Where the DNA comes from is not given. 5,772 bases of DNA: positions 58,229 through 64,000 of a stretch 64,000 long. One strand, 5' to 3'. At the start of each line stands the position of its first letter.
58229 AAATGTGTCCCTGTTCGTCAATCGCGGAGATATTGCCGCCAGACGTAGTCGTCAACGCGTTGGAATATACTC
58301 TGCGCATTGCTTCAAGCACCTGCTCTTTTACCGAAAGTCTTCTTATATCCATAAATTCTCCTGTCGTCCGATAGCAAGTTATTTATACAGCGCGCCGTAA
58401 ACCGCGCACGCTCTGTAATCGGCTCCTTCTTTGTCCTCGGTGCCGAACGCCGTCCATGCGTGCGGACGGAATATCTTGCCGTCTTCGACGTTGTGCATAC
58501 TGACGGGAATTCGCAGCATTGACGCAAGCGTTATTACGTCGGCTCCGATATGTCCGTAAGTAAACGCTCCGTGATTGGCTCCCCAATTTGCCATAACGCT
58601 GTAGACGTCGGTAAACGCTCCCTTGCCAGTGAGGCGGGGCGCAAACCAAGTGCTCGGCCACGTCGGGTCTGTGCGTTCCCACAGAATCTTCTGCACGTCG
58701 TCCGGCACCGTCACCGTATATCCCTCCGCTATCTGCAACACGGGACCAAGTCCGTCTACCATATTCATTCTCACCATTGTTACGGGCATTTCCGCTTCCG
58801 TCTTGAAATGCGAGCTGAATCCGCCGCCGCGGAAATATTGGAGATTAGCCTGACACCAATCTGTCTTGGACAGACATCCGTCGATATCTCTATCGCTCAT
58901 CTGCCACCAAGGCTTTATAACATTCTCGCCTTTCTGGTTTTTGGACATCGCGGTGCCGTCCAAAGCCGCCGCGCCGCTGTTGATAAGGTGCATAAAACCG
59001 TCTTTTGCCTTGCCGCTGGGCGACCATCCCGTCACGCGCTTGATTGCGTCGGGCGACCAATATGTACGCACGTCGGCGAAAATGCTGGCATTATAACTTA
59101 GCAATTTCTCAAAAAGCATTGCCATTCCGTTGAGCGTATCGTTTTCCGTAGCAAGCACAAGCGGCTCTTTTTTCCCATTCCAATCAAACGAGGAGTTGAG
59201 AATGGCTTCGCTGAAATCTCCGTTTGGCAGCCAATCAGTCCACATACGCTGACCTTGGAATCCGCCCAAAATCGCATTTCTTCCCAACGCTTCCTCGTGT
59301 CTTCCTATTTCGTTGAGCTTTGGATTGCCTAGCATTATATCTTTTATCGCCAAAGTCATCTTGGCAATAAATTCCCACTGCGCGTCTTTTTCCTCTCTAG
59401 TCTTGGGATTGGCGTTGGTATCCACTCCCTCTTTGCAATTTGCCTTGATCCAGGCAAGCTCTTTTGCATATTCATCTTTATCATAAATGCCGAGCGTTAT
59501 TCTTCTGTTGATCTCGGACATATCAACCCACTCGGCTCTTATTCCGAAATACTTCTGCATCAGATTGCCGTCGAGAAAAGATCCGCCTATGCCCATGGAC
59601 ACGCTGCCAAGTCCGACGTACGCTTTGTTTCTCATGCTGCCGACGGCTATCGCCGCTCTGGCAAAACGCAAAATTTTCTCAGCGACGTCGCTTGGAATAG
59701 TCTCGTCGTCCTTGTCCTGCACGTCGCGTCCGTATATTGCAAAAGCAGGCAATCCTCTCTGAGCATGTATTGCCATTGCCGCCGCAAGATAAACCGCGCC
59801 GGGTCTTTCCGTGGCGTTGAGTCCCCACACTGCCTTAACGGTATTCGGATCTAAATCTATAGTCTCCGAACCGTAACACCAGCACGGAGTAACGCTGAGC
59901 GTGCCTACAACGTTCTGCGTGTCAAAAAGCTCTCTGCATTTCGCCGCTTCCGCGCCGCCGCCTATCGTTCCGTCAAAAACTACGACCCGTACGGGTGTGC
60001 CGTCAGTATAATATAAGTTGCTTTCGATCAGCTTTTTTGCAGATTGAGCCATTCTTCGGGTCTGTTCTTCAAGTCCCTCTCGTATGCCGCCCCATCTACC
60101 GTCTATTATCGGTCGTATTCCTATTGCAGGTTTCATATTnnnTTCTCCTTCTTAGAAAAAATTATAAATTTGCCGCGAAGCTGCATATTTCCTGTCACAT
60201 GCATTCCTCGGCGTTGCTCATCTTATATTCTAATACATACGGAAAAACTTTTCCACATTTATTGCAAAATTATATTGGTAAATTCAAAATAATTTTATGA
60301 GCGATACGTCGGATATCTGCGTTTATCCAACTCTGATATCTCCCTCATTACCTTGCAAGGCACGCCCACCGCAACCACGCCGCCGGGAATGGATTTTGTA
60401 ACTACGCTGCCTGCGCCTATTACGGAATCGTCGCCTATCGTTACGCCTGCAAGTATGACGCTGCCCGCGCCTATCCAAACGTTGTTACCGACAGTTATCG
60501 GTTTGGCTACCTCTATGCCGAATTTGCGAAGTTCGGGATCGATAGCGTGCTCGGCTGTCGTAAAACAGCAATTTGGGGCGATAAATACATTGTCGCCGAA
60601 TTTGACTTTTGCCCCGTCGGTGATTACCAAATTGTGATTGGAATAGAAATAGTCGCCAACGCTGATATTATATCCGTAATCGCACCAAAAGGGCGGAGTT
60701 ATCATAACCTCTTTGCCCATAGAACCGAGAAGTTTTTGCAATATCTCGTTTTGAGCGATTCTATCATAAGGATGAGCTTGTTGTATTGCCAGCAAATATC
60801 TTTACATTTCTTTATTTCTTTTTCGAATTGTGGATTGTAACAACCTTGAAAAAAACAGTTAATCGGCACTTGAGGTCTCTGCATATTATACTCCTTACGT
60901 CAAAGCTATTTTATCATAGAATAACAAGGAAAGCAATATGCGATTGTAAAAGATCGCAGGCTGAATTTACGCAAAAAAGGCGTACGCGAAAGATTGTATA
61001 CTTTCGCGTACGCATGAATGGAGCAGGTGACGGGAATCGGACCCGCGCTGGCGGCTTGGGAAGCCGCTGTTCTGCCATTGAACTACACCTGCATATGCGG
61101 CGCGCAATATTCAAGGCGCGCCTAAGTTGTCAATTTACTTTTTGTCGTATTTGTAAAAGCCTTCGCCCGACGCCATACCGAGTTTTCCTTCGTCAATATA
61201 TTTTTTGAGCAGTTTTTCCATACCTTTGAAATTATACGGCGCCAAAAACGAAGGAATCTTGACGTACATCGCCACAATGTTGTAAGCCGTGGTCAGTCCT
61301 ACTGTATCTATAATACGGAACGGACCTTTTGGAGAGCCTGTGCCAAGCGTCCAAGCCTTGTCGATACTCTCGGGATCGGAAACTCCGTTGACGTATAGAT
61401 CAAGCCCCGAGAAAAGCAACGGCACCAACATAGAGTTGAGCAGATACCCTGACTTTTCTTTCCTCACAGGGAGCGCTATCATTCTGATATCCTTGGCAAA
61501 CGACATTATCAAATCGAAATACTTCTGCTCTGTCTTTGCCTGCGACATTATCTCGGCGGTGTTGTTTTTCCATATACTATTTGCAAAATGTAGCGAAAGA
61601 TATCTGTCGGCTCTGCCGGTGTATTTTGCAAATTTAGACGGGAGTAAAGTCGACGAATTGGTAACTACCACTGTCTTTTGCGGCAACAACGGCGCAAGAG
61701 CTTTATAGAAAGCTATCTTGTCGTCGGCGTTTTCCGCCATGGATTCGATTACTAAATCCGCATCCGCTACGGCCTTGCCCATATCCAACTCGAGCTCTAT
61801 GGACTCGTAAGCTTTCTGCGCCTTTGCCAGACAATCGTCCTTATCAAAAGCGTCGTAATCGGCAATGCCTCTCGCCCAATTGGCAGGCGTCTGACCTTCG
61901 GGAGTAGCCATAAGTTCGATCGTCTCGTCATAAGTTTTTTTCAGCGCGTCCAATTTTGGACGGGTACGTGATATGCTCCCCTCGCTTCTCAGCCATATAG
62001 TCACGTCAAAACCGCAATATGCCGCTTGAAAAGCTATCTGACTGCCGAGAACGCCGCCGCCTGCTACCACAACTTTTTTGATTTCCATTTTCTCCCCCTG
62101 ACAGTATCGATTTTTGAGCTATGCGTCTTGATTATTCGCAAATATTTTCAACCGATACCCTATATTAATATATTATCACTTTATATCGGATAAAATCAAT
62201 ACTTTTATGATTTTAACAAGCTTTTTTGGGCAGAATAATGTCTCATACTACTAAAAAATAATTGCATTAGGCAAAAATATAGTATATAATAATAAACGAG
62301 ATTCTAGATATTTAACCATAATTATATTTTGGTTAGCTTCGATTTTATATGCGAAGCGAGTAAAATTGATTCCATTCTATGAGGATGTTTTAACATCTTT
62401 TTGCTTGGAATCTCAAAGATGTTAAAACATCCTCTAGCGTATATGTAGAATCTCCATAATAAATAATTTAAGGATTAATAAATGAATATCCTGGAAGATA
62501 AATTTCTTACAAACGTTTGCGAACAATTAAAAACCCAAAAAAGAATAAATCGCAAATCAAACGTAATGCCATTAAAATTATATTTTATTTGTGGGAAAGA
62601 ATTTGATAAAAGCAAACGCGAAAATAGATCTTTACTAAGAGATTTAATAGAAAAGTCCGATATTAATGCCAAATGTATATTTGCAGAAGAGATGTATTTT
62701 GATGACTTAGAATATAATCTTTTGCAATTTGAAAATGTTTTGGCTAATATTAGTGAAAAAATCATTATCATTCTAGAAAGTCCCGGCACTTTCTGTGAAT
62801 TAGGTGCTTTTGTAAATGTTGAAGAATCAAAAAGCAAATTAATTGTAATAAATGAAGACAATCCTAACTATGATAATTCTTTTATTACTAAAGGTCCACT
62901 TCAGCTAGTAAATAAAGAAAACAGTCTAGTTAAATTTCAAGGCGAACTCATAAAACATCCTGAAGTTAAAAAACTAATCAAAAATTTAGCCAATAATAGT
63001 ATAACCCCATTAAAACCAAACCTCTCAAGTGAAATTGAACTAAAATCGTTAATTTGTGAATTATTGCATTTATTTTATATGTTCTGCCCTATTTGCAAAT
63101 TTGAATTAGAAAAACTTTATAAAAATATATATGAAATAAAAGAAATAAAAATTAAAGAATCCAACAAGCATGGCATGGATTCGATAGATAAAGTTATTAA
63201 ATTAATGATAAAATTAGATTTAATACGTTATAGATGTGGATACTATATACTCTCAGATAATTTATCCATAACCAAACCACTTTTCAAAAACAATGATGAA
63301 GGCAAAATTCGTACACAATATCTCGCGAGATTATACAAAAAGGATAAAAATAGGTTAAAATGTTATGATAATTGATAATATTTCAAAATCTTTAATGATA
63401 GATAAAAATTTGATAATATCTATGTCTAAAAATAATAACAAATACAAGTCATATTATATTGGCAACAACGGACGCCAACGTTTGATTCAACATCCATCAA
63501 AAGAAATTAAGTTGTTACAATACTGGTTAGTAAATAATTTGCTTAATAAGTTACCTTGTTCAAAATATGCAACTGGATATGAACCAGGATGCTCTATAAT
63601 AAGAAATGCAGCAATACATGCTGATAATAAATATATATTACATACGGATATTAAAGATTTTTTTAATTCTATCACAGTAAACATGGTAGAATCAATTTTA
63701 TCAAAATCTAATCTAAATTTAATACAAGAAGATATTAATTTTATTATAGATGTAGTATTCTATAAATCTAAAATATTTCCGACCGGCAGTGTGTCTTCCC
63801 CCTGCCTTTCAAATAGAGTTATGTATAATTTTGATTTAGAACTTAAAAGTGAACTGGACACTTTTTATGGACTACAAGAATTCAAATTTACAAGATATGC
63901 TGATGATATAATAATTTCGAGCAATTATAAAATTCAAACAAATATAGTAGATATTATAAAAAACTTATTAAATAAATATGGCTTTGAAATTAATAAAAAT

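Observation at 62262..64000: Complete-looking type II (NDT-effector) retron at the right edge, missed by ORF-only annotation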

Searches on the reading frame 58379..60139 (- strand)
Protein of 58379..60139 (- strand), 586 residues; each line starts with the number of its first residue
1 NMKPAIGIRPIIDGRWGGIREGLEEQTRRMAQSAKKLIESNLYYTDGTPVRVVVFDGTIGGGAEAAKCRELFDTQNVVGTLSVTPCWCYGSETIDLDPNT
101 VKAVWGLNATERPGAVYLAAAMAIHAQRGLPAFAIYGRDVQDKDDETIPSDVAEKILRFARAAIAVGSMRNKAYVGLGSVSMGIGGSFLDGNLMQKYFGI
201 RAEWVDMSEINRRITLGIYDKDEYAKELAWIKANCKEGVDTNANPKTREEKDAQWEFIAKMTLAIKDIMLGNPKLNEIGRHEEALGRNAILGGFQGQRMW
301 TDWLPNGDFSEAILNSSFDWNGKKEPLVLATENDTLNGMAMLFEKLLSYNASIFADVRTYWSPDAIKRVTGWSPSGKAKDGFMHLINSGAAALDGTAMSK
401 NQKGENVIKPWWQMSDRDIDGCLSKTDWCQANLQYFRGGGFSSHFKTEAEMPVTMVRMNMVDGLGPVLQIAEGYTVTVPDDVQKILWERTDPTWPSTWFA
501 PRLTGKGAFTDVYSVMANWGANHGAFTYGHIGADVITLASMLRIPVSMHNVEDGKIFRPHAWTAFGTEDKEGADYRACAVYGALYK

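Call 31: list_cluster_members(proteins=[window:58379-60139:-, window:61135-62085:-, window:62482-63372:+, L001:10884-11798:+])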
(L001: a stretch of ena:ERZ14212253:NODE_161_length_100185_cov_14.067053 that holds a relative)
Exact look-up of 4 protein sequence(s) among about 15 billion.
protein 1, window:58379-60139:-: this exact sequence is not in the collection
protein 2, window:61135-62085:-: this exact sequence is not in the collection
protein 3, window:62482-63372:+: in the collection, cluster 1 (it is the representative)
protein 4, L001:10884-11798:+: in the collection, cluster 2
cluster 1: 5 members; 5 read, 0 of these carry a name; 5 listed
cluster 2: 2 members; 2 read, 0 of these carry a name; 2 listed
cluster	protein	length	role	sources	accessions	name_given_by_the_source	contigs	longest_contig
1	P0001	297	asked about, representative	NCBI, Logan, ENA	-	-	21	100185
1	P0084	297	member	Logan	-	-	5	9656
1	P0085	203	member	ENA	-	-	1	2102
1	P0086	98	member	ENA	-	-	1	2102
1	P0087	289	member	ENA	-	-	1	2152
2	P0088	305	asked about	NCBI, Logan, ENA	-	-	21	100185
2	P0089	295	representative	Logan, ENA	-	-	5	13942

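Call 57: find_homologous_proteins(query=window:58379-60139:-, max_evalue=1e-100)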
Query window:58379-60139:- (586 aa): 8000 proteins with E <= 1e-100 among 8000 candidates; the best 120 are listed.
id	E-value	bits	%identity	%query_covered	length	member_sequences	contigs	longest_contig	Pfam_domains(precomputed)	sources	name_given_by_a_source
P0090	0.0e+0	1370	100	100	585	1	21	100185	PF02952.24,PF07881.18,PF07882.18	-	-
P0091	0.0e+0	1366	100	100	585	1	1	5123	PF02952.24,PF07881.18,PF07882.18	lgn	-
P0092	0.0e+0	1366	100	100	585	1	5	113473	PF02952.24,PF07881.18,PF07882.18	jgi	-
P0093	0.0e+0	1363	99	100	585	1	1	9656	PF02952.24,PF07881.18,PF07882.18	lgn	-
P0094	0.0e+0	1235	87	100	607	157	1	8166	PF02952.24,PF07881.18,PF07882.18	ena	-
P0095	0.0e+0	1220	87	100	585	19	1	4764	PF02952.24,PF07881.18,PF07882.18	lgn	-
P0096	0.0e+0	1206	86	100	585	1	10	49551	PF02952.24,PF07881.18,PF07882.18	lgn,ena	-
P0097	0.0e+0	1205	86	100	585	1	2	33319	PF02952.24,PF07881.18,PF07882.18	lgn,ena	-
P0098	0.0e+0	1205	86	100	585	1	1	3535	PF02952.24,PF07881.18,PF07882.18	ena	-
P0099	0.0e+0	1204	86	100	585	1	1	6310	PF02952.24,PF07881.18,PF07882.18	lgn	-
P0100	0.0e+0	1204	86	100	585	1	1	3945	PF02952.24,PF07881.18,PF07882.18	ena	-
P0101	0.0e+0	1201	86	100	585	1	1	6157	PF02952.24,PF07881.18,PF07882.18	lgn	-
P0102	0.0e+0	1201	87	100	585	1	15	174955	PF02952.24,PF07881.18,PF07882.18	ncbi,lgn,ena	-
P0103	0.0e+0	1201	87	100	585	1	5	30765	PF02952.24,PF07881.18,PF07882.18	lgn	-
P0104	0.0e+0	1201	87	100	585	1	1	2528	PF02952.24,PF07881.18,PF07882.18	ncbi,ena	-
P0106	0.0e+0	1199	87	100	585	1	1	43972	PF02952.24,PF07881.18,PF07882.18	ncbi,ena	-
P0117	0.0e+0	1192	86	100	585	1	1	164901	PF02952.24,PF07881.18,PF07882.18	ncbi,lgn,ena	-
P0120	0.0e+0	1190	85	100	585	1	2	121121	PF02952.24,PF07881.18,PF07882.18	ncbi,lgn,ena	-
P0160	0.0e+0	1187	85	100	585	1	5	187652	PF02952.24,PF07881.18,PF07882.18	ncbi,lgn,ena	-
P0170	0.0e+0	1186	85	100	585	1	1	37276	PF02952.24,PF07881.18,PF07882.18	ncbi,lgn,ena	-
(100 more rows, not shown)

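Call 58: find_encoding_contigs(protein=P0102, flank=7000, max_places=3)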
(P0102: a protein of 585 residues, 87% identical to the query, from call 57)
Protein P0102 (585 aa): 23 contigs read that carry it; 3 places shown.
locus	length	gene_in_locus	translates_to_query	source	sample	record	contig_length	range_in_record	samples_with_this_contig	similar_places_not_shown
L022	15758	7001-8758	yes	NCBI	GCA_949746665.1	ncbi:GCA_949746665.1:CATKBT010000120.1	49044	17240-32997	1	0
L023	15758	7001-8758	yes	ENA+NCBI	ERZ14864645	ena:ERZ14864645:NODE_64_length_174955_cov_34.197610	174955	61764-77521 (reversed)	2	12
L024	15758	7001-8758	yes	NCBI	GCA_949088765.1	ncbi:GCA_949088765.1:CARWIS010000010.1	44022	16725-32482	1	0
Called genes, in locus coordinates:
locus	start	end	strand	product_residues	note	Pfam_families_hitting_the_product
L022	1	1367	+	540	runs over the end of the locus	PF13320:GH123_cat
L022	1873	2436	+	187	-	-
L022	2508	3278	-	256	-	PF12746:GNAT_acetyltran, PF00583:Acetyltransf_1 (faint)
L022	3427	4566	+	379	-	-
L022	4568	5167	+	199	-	PF08668:HDOD (weak), PF01966:HD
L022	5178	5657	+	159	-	PF04299:FMN_bind_2 (weak), PF12900:Pyridox_ox_2, PF01243:PNPOx_N (weak)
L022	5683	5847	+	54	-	-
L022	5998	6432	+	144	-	-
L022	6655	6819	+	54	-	-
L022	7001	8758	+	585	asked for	PF07881:Fucose_iso_N1, PF07882:Fucose_iso_N2, PF02952:Fucose_iso_C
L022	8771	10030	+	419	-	PF00596:Aldolase_II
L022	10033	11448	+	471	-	PF00370:FGGY_N, PF02782:FGGY_C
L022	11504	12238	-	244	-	PF00657:Lipase_GDSL, PF13472:Lipase_GDSL_2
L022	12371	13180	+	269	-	PF00590:TP_methylase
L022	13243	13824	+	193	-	PF19776:DUF6262 (weak), PF00440:TetR_N, PF14278:TetR_C_8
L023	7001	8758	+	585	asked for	PF07881:Fucose_iso_N1, PF07882:Fucose_iso_N2, PF02952:Fucose_iso_C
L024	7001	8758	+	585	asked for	PF07881:Fucose_iso_N1, PF07882:Fucose_iso_N2, PF02952:Fucose_iso_C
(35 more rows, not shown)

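Call 59: list_cluster_members(proteins=[P0102, P0117, P0120, P0160, P0170, P0106])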
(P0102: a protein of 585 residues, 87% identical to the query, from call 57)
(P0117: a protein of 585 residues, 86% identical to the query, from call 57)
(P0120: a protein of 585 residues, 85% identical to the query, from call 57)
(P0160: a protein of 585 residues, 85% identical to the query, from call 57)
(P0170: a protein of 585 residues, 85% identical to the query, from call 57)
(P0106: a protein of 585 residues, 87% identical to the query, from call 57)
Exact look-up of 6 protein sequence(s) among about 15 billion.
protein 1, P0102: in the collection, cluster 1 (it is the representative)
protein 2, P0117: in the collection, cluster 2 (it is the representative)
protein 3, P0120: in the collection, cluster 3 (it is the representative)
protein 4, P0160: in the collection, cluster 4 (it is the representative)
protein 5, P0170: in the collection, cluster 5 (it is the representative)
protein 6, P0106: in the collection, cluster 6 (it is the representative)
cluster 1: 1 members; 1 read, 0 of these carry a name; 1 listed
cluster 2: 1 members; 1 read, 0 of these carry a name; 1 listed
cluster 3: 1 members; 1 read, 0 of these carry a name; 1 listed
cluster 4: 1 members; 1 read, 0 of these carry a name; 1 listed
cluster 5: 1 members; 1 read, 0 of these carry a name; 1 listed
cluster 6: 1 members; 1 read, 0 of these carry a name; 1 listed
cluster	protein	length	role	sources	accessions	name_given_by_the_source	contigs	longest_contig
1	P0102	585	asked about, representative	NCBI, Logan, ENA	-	-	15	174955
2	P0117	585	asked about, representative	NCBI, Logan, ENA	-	-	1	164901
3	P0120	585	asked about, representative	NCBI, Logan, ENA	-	-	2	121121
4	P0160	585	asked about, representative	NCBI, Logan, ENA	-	-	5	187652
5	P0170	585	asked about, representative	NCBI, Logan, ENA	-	-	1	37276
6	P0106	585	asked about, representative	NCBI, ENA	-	-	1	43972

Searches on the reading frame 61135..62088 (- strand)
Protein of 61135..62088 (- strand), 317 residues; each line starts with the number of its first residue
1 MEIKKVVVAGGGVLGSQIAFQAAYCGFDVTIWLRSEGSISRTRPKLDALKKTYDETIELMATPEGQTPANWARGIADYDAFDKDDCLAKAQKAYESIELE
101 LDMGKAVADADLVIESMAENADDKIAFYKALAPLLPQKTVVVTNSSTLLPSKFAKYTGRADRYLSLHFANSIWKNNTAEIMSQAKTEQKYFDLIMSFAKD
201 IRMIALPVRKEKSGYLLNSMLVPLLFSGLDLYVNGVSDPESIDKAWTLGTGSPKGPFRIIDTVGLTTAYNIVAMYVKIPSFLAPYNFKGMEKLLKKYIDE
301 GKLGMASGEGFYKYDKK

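Call 29: find_encoding_contigs(protein=window:61135-62088:-, flank=4000, max_places=8)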
Protein window:61135-62088:- (317 aa): 23 contigs read that carry it; 4 places shown.
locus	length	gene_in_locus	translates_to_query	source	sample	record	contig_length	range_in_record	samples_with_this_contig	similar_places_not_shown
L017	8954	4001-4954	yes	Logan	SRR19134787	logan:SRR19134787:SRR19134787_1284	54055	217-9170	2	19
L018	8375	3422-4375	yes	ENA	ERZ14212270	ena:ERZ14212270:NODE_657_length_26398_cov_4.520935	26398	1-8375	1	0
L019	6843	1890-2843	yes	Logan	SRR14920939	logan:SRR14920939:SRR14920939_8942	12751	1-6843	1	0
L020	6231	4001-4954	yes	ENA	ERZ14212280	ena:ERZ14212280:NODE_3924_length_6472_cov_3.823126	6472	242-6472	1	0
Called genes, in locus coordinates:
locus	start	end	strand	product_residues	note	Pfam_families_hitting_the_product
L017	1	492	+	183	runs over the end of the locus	PF28474:DUF8412, PF13376:OmdA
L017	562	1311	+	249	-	PF13484:Fer4_16 (faint), PF13746:Fer4_18 (weak), PF13183:Fer4_8 (faint), PF13534:Fer4_17 (faint), PF13237:Fer4_10 (weak), PF12838:Fer4_7 (weak), PF13187:Fer4_9 (weak), PF14697:Fer4_21 (weak), +1 more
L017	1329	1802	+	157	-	PF12900:Pyridox_ox_2, PF01243:PNPOx_N (weak)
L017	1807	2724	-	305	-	PF00078:RVT_1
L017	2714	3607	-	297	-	PF28093:STM3845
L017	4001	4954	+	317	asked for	PF02737:3HCDH_N, PF00725:3HCDH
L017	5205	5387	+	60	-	-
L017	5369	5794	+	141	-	PF00132:Hexapep, PF14602:Hexapep_2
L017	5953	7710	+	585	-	PF07881:Fucose_iso_N1, PF07882:Fucose_iso_N2, PF02952:Fucose_iso_C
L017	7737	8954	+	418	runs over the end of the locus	PF00596:Aldolase_II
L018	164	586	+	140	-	-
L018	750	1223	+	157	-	PF12900:Pyridox_ox_2, PF01243:PNPOx_N (weak)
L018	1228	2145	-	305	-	PF00078:RVT_1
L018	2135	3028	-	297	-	PF28093:STM3845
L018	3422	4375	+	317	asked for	PF02737:3HCDH_N, PF00725:3HCDH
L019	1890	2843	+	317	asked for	PF02737:3HCDH_N, PF00725:3HCDH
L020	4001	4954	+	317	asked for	PF02737:3HCDH_N, PF00725:3HCDH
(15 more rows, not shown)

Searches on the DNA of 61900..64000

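Call 5: search_rna_families(source=window, start=61900, end=64000, threshold=evalue, max_evalue=10, show_alignments=3)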
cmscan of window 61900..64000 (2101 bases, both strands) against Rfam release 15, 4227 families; matches with E-value up to 10: 16.
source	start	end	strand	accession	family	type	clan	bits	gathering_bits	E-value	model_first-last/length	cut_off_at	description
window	62379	62436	+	RF03722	MIR4378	Gene; miRNA;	-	23.3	90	0.3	1-91/91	no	MIR4378 microRNA precursor family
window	62374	62445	-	RF03642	MIR5743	Gene; miRNA;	-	22.7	111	0.31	1-81/81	no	MIR5743 microRNA precursor family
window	62379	62436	-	RF03722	MIR4378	Gene; miRNA;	-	21.7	90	0.77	1-91/91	no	MIR4378 microRNA precursor family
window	62379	62442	-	RF03665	MIR4359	Gene; miRNA;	-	21.5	75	0.75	1-67/67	no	MIR4359 microRNA precursor family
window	62876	62920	-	RF00968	mir-626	Gene; miRNA;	-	20.4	70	0.62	1-84/84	no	mir-626 microRNA precursor family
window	62380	62435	+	RF03208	mir-1781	Gene; miRNA;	-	19.8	68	1.5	1-86/86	no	mir-1781 microRNA precursor family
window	62360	62447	-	RF01859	Phe_leader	Cis-reg; leader;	-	18.3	55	7.5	1-125/125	no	Phenylalanine leader peptide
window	62182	62255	+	RF01488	rli49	Gene; sRNA;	-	17.7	40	4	1-163/163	no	Listeria sRNA rli49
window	62381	62436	+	RF04130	MIR7996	Gene; miRNA;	-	17.6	119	5.2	1-190/190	no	MIR7996 microRNA precursor family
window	63395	63491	+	RF00124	IS102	Gene; sRNA;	-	17.5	46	5.6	1-206/206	no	IS102 RNA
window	62371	62442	-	RF04097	MIR2630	Gene; miRNA;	-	17.1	144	2.5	1-229/229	no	MIR2630 microRNA precursor family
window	63807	63867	-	RF02281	TtnuCD4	Gene; snRNA; snoRNA; CD-box;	-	16.9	60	6.5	1-60/60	no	Tetrahymena snoRNA TtnuCD4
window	62379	62437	+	RF00648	MIR396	Gene; miRNA;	-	16.8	80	6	1-118/118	no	MIR396 microRNA precursor family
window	62666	62747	+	RF03501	mir-3140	Gene; miRNA;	-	16.8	93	9.8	1-90/90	no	mir-3140 microRNA precursor family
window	62269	62318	+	RF03865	mir-7637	Gene; miRNA;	-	16.7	88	9.7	9-58/68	no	mir-7637 microRNA precursor family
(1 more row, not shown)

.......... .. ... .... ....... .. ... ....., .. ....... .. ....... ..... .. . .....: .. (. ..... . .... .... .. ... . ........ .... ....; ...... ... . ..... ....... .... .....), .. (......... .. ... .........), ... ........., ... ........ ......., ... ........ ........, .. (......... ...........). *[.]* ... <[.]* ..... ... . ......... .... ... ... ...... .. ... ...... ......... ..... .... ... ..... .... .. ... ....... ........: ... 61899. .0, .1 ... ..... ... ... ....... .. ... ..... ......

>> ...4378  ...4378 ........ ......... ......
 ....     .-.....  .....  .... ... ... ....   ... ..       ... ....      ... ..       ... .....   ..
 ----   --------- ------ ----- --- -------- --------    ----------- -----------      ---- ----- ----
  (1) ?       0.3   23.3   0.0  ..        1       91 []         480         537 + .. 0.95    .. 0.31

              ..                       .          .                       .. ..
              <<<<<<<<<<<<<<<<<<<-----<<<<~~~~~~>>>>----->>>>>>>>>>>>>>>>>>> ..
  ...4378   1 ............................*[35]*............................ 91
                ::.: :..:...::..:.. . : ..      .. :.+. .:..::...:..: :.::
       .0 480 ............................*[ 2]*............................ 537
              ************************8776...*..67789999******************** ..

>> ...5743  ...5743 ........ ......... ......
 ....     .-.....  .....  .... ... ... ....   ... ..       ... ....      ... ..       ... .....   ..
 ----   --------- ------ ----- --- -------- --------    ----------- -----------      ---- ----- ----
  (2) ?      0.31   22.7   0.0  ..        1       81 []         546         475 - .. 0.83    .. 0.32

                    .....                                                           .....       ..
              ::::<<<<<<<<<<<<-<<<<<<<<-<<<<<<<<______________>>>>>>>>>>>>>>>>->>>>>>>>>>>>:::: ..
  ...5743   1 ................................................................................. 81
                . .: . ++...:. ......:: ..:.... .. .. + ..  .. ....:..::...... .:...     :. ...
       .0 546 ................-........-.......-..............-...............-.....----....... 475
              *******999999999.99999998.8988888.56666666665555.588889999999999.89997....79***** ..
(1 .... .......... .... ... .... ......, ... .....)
